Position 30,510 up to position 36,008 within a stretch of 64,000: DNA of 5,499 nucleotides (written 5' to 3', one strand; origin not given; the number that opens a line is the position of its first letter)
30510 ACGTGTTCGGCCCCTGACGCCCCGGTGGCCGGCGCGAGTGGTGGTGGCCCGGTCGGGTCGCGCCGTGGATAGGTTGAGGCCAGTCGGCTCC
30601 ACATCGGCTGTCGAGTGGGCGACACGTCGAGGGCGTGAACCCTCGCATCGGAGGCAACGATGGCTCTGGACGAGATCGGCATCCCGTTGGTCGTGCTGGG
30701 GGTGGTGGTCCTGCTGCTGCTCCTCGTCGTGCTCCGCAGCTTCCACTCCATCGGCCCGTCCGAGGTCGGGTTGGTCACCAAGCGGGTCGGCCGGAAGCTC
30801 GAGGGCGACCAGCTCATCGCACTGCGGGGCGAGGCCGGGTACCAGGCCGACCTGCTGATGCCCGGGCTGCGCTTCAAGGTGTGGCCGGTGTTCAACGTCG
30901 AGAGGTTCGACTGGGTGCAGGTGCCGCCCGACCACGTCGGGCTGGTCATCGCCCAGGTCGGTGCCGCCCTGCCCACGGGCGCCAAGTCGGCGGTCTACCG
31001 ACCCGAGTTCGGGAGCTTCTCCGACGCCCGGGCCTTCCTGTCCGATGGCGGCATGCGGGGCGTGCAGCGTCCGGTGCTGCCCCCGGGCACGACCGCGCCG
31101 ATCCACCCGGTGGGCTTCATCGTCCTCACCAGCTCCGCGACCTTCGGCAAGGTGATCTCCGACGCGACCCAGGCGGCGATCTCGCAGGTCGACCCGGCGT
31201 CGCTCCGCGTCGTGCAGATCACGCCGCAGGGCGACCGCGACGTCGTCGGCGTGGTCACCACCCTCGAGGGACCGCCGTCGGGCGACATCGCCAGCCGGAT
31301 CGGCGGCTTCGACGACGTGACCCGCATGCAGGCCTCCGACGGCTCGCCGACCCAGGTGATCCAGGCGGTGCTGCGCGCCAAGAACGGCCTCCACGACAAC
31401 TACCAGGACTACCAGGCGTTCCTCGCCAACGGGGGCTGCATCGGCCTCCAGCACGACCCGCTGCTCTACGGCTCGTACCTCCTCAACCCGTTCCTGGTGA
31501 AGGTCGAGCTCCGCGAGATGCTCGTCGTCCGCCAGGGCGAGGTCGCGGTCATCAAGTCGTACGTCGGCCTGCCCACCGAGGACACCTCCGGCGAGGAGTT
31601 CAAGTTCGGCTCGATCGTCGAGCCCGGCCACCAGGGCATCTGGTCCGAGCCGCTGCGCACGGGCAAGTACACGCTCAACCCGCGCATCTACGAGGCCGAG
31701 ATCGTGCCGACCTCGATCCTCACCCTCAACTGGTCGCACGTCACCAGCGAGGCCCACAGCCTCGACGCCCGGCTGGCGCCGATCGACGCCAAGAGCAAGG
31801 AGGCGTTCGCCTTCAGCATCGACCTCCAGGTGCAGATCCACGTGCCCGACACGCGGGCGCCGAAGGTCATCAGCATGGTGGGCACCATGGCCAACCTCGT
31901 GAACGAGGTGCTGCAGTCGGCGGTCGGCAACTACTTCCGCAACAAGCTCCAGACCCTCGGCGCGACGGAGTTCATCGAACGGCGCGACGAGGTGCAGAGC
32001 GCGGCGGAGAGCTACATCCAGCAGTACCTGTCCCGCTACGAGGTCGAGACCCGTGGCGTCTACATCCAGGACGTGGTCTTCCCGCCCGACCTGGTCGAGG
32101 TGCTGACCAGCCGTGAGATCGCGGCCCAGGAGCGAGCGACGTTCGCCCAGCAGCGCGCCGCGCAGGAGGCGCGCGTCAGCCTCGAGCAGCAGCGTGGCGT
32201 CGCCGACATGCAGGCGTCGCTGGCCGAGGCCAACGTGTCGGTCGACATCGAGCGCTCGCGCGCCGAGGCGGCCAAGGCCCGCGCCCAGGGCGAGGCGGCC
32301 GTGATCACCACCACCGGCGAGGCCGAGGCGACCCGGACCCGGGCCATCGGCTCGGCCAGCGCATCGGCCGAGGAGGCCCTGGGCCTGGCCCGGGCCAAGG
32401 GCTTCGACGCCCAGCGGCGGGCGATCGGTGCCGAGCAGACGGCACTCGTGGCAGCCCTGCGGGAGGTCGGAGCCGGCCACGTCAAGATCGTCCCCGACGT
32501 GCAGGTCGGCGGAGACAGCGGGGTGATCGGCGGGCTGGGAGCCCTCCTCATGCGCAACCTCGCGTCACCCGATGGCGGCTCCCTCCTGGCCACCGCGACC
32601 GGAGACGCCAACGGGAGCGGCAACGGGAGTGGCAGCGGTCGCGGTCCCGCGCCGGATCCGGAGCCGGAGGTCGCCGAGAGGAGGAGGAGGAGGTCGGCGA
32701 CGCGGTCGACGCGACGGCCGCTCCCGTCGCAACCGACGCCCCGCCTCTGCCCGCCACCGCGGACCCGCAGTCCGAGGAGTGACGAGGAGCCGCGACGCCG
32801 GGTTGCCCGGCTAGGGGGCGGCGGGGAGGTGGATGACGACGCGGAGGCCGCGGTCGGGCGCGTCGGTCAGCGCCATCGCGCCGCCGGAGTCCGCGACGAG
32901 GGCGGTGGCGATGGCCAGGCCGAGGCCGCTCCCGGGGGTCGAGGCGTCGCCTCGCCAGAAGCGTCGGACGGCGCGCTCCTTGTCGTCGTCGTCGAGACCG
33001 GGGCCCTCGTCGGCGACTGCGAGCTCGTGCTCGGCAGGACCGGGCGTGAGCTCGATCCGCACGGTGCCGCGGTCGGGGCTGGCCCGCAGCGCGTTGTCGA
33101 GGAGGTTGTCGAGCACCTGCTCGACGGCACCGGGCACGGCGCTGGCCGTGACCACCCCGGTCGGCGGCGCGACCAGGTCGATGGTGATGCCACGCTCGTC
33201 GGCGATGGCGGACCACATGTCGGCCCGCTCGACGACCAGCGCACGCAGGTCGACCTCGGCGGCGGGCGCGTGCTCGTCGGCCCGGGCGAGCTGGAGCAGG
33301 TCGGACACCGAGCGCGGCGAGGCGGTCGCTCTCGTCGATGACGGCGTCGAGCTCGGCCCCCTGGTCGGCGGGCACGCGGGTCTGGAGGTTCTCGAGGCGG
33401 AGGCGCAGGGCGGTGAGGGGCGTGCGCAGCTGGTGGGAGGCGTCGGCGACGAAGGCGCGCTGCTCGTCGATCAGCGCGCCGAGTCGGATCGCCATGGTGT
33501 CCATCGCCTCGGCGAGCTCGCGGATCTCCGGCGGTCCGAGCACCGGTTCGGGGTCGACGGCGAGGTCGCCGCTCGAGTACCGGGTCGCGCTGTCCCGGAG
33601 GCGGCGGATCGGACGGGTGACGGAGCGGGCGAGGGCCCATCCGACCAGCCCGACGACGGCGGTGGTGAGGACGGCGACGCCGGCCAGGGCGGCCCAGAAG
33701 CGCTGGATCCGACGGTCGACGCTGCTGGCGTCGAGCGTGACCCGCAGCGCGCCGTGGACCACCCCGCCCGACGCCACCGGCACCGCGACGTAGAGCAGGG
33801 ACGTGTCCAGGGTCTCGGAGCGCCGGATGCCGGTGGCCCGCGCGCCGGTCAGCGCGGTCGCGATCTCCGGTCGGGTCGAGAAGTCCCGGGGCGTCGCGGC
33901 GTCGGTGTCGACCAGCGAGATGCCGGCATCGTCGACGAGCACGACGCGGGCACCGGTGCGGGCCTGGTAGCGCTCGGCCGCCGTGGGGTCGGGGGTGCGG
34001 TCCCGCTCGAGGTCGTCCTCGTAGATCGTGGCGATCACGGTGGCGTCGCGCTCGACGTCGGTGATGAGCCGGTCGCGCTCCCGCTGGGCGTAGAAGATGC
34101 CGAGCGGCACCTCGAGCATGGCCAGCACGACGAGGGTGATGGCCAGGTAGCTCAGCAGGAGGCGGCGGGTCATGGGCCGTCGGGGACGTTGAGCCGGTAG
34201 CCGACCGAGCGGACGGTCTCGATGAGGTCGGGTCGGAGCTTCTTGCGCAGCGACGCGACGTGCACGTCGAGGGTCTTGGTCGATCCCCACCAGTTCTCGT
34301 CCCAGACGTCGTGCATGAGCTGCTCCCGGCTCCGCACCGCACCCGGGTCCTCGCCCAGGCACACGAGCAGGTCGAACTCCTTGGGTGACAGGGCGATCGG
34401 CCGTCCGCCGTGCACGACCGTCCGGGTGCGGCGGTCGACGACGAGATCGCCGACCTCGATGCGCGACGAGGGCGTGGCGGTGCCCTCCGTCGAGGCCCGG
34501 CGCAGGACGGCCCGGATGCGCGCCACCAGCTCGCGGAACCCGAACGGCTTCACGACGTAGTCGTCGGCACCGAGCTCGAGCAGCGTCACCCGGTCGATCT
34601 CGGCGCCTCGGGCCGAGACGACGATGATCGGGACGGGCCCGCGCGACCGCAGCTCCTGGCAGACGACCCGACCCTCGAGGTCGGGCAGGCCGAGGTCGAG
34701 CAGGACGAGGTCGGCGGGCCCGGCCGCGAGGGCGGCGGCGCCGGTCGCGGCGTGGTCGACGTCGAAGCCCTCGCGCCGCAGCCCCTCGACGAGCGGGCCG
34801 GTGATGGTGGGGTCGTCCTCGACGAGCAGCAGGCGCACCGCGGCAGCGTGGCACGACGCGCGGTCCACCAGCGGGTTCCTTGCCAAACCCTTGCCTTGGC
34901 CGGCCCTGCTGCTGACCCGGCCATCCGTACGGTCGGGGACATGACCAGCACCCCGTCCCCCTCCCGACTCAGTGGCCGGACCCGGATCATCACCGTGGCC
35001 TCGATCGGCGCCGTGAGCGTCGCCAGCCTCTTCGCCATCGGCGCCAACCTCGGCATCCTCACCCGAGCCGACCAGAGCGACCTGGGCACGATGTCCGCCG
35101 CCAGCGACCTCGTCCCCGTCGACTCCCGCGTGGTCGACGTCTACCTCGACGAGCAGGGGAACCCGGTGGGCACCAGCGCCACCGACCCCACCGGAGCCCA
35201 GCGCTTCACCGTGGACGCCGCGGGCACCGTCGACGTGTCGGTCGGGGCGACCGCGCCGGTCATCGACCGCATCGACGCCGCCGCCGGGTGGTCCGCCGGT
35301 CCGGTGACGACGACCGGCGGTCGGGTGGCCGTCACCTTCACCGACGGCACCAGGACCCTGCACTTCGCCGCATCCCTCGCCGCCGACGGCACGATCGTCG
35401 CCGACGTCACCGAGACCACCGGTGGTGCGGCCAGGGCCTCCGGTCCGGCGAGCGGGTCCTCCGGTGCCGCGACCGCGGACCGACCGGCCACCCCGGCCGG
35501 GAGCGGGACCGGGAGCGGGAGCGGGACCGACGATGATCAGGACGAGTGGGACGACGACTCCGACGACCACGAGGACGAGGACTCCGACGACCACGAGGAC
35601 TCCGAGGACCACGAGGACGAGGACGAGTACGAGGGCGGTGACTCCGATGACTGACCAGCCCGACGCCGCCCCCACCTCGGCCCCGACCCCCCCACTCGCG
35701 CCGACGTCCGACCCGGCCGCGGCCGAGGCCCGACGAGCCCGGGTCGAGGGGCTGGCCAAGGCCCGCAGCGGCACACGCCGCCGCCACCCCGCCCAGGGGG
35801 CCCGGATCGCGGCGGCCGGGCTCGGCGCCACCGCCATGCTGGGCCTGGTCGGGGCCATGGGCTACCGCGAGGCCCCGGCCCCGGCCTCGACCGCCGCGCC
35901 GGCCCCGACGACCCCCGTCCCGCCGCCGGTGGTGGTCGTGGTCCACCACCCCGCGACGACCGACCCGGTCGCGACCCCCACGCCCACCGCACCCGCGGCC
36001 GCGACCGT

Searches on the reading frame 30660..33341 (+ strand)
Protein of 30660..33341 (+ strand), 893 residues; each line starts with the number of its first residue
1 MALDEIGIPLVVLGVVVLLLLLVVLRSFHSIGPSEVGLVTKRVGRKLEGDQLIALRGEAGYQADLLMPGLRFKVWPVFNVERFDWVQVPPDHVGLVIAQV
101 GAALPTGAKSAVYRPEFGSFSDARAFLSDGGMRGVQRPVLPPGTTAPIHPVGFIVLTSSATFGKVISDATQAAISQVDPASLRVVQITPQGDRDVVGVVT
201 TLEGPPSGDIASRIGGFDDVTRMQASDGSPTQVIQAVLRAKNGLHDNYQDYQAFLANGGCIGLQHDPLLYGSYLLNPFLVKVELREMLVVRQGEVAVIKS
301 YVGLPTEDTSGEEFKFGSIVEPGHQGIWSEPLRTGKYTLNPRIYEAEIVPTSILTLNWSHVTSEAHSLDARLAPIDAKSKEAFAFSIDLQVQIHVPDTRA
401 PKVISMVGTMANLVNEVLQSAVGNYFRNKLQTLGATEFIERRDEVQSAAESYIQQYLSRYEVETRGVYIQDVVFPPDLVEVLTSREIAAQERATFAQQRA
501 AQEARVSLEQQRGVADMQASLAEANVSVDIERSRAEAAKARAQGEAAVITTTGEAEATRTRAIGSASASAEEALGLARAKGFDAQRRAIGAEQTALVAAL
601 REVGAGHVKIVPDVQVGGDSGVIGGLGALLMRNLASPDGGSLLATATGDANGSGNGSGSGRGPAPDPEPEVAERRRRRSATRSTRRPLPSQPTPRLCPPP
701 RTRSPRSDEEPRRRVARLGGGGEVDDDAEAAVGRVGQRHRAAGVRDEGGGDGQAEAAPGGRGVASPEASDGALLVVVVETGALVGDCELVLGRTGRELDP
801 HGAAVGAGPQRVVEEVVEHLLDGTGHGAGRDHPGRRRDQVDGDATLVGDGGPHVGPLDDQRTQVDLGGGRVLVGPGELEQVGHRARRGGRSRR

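Call 46: search_protein_families(library=pfam, proteins=[window:30660-33341:+], max_evalue=0.001)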
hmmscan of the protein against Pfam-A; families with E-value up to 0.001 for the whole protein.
window:30660-33341:+ (893 aa): 1 family
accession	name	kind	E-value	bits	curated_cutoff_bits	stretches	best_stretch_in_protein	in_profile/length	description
PF01145.31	Band_7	-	2.3e-18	67.3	23.6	1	289-503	2-175/176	SPFH domain / Band 7 family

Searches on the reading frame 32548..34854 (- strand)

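Call 46: search_protein_families(library=pfam, proteins=[window:32548-34854:-], max_evalue=0.001)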
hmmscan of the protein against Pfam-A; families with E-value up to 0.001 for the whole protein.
window:32548-34854:- (768 aa): 2 families
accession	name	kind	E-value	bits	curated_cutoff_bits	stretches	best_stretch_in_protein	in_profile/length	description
PF00672.30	HAMP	-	3.2e-13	50.2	25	1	408-458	2-51/53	HAMP domain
PF00512.31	HisKA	-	5.1e-11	42.9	26.9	1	465-515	2-53/66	His Kinase A (phospho-acceptor) domain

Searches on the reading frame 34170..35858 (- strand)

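Call 46: search_protein_families(library=pfam, proteins=[window:34170-35858:-], max_evalue=0.001)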
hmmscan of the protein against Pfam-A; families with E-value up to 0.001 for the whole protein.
window:34170-35858:- (562 aa): 2 families
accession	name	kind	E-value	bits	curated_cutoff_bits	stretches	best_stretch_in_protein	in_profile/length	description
PF00486.34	Trans_reg_C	-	2.5e-23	82.4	26.2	1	485-556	1-77/77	Transcriptional regulatory protein, C terminal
PF00072.30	Response_reg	-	6.2e-21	75.1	30.2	1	344-449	2-111/111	Response regulator receiver domain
